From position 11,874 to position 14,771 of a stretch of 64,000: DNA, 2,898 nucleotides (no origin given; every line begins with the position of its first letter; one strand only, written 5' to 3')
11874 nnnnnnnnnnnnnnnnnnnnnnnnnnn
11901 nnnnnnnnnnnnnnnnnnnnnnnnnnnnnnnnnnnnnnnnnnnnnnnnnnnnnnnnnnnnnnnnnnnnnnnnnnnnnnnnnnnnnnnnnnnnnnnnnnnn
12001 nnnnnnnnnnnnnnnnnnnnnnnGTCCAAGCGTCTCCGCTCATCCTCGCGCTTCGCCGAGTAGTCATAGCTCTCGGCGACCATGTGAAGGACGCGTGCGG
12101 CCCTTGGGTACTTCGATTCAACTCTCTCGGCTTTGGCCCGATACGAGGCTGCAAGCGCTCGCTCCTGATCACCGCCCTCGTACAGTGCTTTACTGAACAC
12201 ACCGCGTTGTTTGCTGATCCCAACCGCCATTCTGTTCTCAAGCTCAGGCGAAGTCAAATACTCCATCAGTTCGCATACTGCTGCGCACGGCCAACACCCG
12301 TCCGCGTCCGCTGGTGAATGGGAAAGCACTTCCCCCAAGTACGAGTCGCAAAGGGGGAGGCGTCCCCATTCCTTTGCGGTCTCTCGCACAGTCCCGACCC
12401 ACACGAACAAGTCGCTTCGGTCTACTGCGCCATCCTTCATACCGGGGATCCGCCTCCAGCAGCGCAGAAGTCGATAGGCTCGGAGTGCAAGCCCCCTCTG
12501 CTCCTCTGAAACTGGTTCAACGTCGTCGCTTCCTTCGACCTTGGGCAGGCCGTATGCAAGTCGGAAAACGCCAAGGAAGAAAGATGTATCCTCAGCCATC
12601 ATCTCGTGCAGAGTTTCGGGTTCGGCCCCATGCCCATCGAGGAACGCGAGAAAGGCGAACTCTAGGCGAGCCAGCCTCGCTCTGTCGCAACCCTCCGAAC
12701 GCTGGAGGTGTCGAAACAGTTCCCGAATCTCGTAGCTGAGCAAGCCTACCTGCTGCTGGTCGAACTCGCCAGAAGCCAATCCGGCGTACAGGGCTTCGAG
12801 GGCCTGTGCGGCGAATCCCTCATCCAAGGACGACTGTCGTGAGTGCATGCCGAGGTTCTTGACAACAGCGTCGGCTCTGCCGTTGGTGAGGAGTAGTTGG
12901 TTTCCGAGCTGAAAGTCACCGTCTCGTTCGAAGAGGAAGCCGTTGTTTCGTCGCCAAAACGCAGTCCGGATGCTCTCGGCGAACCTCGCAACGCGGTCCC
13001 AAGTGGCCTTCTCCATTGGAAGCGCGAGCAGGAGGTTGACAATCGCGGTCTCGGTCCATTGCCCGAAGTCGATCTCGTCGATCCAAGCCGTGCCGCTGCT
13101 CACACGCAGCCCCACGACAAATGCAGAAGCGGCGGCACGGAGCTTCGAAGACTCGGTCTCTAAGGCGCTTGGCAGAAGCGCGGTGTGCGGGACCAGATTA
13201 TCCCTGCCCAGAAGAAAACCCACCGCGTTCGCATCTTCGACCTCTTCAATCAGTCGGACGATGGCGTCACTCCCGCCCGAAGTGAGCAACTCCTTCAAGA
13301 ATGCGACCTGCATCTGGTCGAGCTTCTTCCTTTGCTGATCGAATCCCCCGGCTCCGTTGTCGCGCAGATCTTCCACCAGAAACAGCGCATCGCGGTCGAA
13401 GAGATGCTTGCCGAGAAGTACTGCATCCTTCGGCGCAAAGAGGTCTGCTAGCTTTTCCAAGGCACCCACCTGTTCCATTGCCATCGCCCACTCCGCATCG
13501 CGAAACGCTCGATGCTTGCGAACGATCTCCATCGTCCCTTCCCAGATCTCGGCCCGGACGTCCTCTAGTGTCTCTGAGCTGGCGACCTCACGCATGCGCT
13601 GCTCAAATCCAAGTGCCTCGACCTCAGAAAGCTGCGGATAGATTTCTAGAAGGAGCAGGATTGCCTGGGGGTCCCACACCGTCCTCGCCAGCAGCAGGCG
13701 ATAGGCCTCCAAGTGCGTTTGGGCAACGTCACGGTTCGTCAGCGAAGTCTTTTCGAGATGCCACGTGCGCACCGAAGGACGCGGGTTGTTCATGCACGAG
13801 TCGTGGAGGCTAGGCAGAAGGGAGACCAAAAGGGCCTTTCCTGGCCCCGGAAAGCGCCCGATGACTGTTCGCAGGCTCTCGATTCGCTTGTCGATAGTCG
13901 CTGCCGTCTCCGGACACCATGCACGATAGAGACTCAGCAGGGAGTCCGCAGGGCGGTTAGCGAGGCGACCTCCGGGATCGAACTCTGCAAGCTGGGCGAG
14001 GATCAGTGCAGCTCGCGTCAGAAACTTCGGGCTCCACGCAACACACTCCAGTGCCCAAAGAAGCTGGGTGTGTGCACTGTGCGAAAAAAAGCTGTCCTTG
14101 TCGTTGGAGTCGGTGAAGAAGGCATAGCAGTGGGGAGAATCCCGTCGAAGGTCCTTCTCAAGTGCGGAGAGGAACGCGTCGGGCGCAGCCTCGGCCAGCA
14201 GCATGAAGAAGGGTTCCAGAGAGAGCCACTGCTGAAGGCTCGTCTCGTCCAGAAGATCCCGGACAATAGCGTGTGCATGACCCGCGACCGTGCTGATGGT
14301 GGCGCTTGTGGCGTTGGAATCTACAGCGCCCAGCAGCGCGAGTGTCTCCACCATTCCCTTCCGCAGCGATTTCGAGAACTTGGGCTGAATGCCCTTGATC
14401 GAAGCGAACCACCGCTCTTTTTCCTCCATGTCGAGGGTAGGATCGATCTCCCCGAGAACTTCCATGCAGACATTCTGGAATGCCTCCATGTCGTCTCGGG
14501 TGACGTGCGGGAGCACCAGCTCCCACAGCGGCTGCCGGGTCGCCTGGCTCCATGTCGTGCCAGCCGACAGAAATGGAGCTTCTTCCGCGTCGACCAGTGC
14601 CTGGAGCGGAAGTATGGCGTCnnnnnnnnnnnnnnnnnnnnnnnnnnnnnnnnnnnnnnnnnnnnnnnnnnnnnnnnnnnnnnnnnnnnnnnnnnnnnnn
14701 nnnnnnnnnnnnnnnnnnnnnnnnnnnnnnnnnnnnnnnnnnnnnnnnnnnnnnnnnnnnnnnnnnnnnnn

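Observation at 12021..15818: Orphan 1265-aa protein with no recognisable catalytic motif: candidate single-gene conflict system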

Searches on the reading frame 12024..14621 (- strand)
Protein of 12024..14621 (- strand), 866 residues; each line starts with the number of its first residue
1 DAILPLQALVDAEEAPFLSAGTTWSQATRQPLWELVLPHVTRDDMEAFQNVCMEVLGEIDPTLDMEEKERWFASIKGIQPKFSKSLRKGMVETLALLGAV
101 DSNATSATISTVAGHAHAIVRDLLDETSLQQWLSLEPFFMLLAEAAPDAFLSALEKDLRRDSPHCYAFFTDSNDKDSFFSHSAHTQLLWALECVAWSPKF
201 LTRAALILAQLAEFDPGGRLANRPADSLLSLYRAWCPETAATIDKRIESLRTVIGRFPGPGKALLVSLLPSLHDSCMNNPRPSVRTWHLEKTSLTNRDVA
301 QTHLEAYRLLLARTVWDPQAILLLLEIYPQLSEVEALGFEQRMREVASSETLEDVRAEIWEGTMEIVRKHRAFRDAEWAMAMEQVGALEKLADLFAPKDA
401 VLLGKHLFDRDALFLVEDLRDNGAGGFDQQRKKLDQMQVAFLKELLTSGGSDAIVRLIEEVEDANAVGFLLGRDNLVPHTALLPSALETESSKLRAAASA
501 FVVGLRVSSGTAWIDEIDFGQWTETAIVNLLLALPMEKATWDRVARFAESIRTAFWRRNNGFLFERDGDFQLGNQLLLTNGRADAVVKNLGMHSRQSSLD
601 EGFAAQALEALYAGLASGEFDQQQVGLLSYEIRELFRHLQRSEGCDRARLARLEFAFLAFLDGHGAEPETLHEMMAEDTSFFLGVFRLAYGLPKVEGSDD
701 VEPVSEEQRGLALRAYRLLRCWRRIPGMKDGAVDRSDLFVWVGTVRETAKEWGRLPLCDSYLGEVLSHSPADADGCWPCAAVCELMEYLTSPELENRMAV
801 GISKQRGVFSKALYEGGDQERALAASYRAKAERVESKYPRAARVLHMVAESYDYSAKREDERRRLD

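Call 54: predict_structure(alignment_id=A3)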
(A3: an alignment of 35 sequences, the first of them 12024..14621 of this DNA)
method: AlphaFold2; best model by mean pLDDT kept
length: 866 residues; sequences in the alignment: 35
mean_pLDDT: 85.2   pTM: 0.64
mean pLDDT of the five models: 85.2, 84.4, 83.1, 82.6, 82.1
residues with pLDDT >= 90: 412; 70-90: 351; 50-70: 93; < 50: 10
segments of 3 or more residues with pLDDT < 50: 1-4
pLDDT, mean of each block of 10 residues (from residue 1): 46 56 59 71 89 93 85 85 89 88 55 88 88 92 94 94 85 57 84 93 96 83 87 83 92 93 85 61 83 76 85 71 79 82 83 86 88 81 88 90 89 74 70 92 92 92 94 90 88 94 92 88 93 90 93 91 73 91 92 84 93 89 88 91 86 91 75 93 92 58 76 91 90 94 95 92 94 91 94 95 83 82 95 94 96 91 75
secondary structure, 60 per line:
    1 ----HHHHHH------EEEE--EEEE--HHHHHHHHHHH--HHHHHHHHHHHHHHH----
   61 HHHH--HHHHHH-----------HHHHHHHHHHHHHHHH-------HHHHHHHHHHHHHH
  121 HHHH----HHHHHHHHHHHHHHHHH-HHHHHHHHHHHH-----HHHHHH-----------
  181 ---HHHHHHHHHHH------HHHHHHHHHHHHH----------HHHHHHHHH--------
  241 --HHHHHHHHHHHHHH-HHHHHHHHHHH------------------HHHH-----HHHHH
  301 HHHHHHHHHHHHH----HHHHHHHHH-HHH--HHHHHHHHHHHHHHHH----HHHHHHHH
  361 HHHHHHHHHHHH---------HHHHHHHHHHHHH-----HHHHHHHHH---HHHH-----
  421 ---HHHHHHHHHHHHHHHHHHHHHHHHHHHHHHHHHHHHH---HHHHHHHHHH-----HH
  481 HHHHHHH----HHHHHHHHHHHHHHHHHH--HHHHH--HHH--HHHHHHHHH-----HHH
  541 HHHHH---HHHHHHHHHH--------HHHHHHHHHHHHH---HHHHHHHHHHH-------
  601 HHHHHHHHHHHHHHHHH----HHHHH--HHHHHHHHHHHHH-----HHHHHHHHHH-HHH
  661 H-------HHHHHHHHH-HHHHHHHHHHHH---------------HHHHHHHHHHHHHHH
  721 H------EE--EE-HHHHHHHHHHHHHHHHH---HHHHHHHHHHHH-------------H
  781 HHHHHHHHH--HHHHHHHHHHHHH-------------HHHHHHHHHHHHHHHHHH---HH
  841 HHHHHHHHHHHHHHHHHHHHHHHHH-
elements in order (helices of 4 or more, strands of 3 or more residues): H5-10 E17-20 E23-26 H29-39 H42-56 H61-64 H67-72 H84-99 H107-124 H129-145 H147-158 H164-169 H184-194 H201-213 H224-232 H243-256 H258-268 H287-290 H296-313 H318-326 H333-348 H353-372 H382-394 H400-408 H412-415 H424-460 H464-473 H479-487 H492-509 H512-516 H524-532 H538-545 H549-558 H567-579 H583-593 H601-617 H622-626 H629-641 H647-656 H658-661 H669-677 H679-690 H706-721 H735-751 H755-766 H780-789 H792-804 H818-835 H839-865

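Call 58: fold_search(model_id=the predicted structure, library=pdb)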
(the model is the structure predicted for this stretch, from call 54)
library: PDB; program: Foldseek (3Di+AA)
matches with E <= 10: 914; with E <= 0.001: 17
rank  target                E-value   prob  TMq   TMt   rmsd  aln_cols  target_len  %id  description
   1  7z8t_D                9.7e-05  1.00  0.17  0.14  26.2      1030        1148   11  CAND1-SCF-SKP2 CAND1 engaged SCF rocked (released 2023-04-19)
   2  4rv1_C                3.8e-04  0.99  0.09  0.15  21.3       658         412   12  Crystal Structure of Engineered Protein. Northeast Structural Genomics Consortium (NESG) Target OR497. (released 2014-12-10)
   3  4a0c_A                4.4e-04  1.00  0.17  0.15  24.0       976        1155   12  Structure of the CAND1-CUL4B-RBX1 complex (released 2011-11-30)
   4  2z5o_A                4.6e-04  1.00  0.21  0.22  23.0       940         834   12  Complex of Transportin 1 with JKTBP NLS (released 2007-10-23)
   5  7q3l_A                4.9e-04  1.00  0.31  0.32  15.3       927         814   13  Human 17S U2 snRNP 5' domain (released 2022-03-30)
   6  8qo9_B1               5.1e-04  1.00  0.29  0.29  17.5       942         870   11  Cryo-EM structure of a human spliceosomal B complex protomer (released 2024-01-24)
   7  3w3w_A                5.4e-04  1.00  0.20  0.18  21.0       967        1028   12  Crystal structure of Kap121p bound to Ste12p (released 2013-04-10)
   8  5yvh_A                6.0e-04  1.00  0.20  0.21  26.6       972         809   12  Crystal structure of Karyopherin beta2 in complex with FUS(371-526) (released 2018-05-16)
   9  7zbw_D                7.0e-04  1.00  0.22  0.23  24.1       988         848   11  CAND1-SCF-SKP2 CAND1 rolling-2 SCF engaged (released 2023-04-19)
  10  5t8v                  7.0e-04  0.99  0.16  0.12  37.9      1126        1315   11  Chaetomium thermophilum cohesin loader SCC2, C-terminal fragment (released 2016-10-19)
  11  9rwz_M                7.5e-04  0.99  0.15  0.13  32.1       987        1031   11  ZSWIM8-CUL3 complex bound to AGO2-miR-7-CYRANO (released 2026-03-18)
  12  5h2v_A                7.7e-04  1.00  0.20  0.18  19.9       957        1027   11  Crystal structure of the karyopherin Kap121p bound to the SUMO protease Ulp1p (released 2016-12-14)
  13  9n73_LM               8.0e-04  0.99  0.15  0.09  45.6      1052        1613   11  SSU processome maturation and disassembly, State G (released 2025-10-29)
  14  7zbz_D                8.9e-04  1.00  0.19  0.16  24.5      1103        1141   11  CAND1 delhairpin-SCF-SKP2 CAND1 partly engaged SCF partly rocked (released 2023-04-19)
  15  4rv1_D                8.9e-04  0.99  0.09  0.15  20.6       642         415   14  Crystal Structure of Engineered Protein. Northeast Structural Genomics Consortium (NESG) Target OR497. (released 2014-12-10)
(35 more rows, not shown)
